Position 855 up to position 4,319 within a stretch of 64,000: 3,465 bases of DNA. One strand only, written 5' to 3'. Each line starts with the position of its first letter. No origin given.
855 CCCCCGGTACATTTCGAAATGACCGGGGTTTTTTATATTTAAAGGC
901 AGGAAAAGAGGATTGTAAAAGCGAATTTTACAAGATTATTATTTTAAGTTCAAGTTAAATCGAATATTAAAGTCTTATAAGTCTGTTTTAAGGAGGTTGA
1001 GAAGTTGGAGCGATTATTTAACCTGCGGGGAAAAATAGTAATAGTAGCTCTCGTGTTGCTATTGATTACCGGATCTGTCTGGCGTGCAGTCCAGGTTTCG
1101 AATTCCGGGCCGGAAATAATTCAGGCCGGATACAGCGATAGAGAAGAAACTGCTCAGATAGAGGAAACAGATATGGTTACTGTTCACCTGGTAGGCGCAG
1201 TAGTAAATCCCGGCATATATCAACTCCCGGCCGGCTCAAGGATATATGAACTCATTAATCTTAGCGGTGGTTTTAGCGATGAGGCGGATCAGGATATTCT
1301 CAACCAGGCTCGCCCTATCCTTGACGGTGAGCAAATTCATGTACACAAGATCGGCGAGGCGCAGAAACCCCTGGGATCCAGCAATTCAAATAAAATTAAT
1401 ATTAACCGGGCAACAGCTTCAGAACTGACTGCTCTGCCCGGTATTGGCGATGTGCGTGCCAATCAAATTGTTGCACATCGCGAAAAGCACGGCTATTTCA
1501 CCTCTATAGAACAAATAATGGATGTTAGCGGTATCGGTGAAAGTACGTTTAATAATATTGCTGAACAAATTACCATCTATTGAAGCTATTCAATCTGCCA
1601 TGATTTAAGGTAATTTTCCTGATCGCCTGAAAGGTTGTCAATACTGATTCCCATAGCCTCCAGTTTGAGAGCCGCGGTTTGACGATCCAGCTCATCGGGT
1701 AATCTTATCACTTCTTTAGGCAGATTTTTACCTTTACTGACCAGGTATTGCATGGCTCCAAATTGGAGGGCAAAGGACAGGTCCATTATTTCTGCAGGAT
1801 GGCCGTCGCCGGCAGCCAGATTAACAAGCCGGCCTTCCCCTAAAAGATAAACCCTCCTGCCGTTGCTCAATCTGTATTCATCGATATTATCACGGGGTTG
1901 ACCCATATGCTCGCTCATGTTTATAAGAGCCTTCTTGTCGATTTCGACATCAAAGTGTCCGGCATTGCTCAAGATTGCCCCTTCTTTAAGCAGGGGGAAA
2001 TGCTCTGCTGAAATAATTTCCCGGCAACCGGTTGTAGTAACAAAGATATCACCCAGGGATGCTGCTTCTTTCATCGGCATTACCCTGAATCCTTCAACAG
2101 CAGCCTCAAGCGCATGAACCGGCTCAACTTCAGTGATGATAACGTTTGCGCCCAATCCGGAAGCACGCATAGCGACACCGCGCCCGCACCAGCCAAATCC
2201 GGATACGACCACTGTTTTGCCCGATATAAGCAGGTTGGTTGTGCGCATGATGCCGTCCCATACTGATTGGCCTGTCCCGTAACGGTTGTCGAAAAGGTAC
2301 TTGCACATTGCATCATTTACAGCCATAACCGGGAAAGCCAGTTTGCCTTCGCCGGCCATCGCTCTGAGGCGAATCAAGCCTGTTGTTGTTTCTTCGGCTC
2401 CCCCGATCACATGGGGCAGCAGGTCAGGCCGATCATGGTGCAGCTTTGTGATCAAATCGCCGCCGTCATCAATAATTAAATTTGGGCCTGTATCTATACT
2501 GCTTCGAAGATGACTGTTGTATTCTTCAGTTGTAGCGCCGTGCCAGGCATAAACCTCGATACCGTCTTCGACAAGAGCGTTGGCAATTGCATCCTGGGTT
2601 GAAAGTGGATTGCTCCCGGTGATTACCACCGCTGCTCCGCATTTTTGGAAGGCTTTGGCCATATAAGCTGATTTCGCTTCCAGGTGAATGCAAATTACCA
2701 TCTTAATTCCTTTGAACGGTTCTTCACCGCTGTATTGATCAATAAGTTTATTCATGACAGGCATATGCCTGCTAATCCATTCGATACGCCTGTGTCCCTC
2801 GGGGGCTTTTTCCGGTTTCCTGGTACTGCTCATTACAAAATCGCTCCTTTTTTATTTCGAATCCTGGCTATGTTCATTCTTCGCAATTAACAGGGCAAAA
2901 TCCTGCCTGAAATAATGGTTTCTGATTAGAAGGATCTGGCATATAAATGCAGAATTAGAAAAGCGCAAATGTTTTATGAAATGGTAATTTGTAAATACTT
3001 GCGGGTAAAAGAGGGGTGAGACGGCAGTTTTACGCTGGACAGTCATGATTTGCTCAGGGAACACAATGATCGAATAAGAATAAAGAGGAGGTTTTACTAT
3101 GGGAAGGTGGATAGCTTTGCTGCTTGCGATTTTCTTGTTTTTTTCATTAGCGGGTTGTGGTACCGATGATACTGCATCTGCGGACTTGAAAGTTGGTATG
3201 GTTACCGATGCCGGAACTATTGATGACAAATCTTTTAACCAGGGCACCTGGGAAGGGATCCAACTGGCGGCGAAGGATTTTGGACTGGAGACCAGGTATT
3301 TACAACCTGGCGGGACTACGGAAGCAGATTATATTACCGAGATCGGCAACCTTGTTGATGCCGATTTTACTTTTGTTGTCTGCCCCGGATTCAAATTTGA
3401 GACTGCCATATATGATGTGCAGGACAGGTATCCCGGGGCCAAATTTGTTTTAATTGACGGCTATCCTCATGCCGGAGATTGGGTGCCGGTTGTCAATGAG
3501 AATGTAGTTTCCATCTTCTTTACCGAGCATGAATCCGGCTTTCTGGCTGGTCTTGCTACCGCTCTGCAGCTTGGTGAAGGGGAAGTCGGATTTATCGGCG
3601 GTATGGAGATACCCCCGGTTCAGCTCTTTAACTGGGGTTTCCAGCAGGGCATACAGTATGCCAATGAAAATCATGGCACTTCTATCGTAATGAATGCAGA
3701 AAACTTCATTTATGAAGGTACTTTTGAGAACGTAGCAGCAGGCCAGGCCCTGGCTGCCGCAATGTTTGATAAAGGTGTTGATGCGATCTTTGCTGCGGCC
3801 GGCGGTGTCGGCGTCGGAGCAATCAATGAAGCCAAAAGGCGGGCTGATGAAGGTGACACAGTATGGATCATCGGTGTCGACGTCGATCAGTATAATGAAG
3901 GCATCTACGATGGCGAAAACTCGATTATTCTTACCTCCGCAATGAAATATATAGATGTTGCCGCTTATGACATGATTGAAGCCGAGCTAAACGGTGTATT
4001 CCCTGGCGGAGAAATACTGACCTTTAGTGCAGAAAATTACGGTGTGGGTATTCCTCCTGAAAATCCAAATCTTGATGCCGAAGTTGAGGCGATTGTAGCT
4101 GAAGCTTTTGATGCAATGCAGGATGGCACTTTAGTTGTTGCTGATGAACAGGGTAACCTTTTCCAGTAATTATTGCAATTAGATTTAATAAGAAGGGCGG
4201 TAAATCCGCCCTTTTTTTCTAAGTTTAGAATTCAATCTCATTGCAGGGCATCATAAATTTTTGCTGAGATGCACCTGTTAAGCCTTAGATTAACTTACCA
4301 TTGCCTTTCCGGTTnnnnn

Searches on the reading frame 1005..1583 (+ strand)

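Call 55: search_protein_families(library=pfam, proteins=[window:1005-1583:+], max_evalue=1e-10)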
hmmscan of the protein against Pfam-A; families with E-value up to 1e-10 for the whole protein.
window:1005-1583:+ (192 aa): 3 families
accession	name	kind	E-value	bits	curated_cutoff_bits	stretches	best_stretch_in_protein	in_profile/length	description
PF12836.13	HHH_3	-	1.5e-22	79.9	27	1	127-190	2-65/65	Helix-hairpin-helix motif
PF00633.29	HHH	-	2.7e-12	46.3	24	0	132-157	4-29/30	Helix-hairpin-helix motif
PF10531.15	SLBB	-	8e-12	45.3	27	1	60-113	2-54/55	SLBB domain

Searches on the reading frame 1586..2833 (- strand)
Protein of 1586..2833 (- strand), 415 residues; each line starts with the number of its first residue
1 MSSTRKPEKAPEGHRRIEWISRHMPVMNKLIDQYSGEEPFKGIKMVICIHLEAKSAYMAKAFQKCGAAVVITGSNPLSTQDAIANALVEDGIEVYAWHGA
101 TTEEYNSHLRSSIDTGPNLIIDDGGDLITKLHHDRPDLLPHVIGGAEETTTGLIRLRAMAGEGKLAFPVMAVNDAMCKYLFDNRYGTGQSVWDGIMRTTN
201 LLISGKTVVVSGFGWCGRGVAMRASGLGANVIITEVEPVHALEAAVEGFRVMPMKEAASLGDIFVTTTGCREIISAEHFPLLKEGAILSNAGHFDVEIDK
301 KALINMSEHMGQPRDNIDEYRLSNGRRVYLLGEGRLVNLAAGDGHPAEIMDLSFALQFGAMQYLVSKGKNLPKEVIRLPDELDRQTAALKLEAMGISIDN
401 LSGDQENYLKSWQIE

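Call 53: search_protein_families(library=pfam, proteins=[window:1586-2833:-], max_evalue=1e-10)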
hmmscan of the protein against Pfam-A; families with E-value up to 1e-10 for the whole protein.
window:1586-2833:- (415 aa): 3 families
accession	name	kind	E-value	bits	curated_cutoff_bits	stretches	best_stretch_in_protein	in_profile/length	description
PF00670.27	AdoHcyase_NAD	-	9.9e-53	179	27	1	183-342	1-160/162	S-adenosyl-L-homocysteine hydrolase, NAD binding domain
PF05221.23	AdoHcyase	-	7.2e-49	167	25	2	9-133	9-138/299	S-adenosyl-L-homocysteine hydrolase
PF02826.25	2-Hacid_dh_C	-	1.8e-12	47.5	25.1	1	192-306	23-140/178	D-isomer specific 2-hydroxyacid dehydrogenase, NAD binding domain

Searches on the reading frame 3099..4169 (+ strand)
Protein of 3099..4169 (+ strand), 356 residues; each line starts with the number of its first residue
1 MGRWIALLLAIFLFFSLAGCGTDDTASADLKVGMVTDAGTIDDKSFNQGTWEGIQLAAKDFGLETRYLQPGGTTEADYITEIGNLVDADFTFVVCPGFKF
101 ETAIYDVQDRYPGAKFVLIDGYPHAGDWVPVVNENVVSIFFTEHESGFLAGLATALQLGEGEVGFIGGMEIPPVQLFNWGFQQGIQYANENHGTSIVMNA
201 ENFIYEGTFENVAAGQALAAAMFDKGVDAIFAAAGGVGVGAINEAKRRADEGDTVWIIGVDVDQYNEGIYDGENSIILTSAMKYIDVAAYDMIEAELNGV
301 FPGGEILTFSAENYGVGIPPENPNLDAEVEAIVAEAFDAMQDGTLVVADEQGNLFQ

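Call 53: search_protein_families(library=pfam, proteins=[window:3099-4169:+], max_evalue=1e-10)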
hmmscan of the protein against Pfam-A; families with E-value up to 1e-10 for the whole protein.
window:3099-4169:+ (356 aa): 1 family
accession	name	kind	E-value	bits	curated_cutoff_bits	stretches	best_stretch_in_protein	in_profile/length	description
PF02608.20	Bmp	-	5.5e-61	206.6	24.1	1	32-335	3-286/301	ABC transporter substrate-binding protein PnrA-like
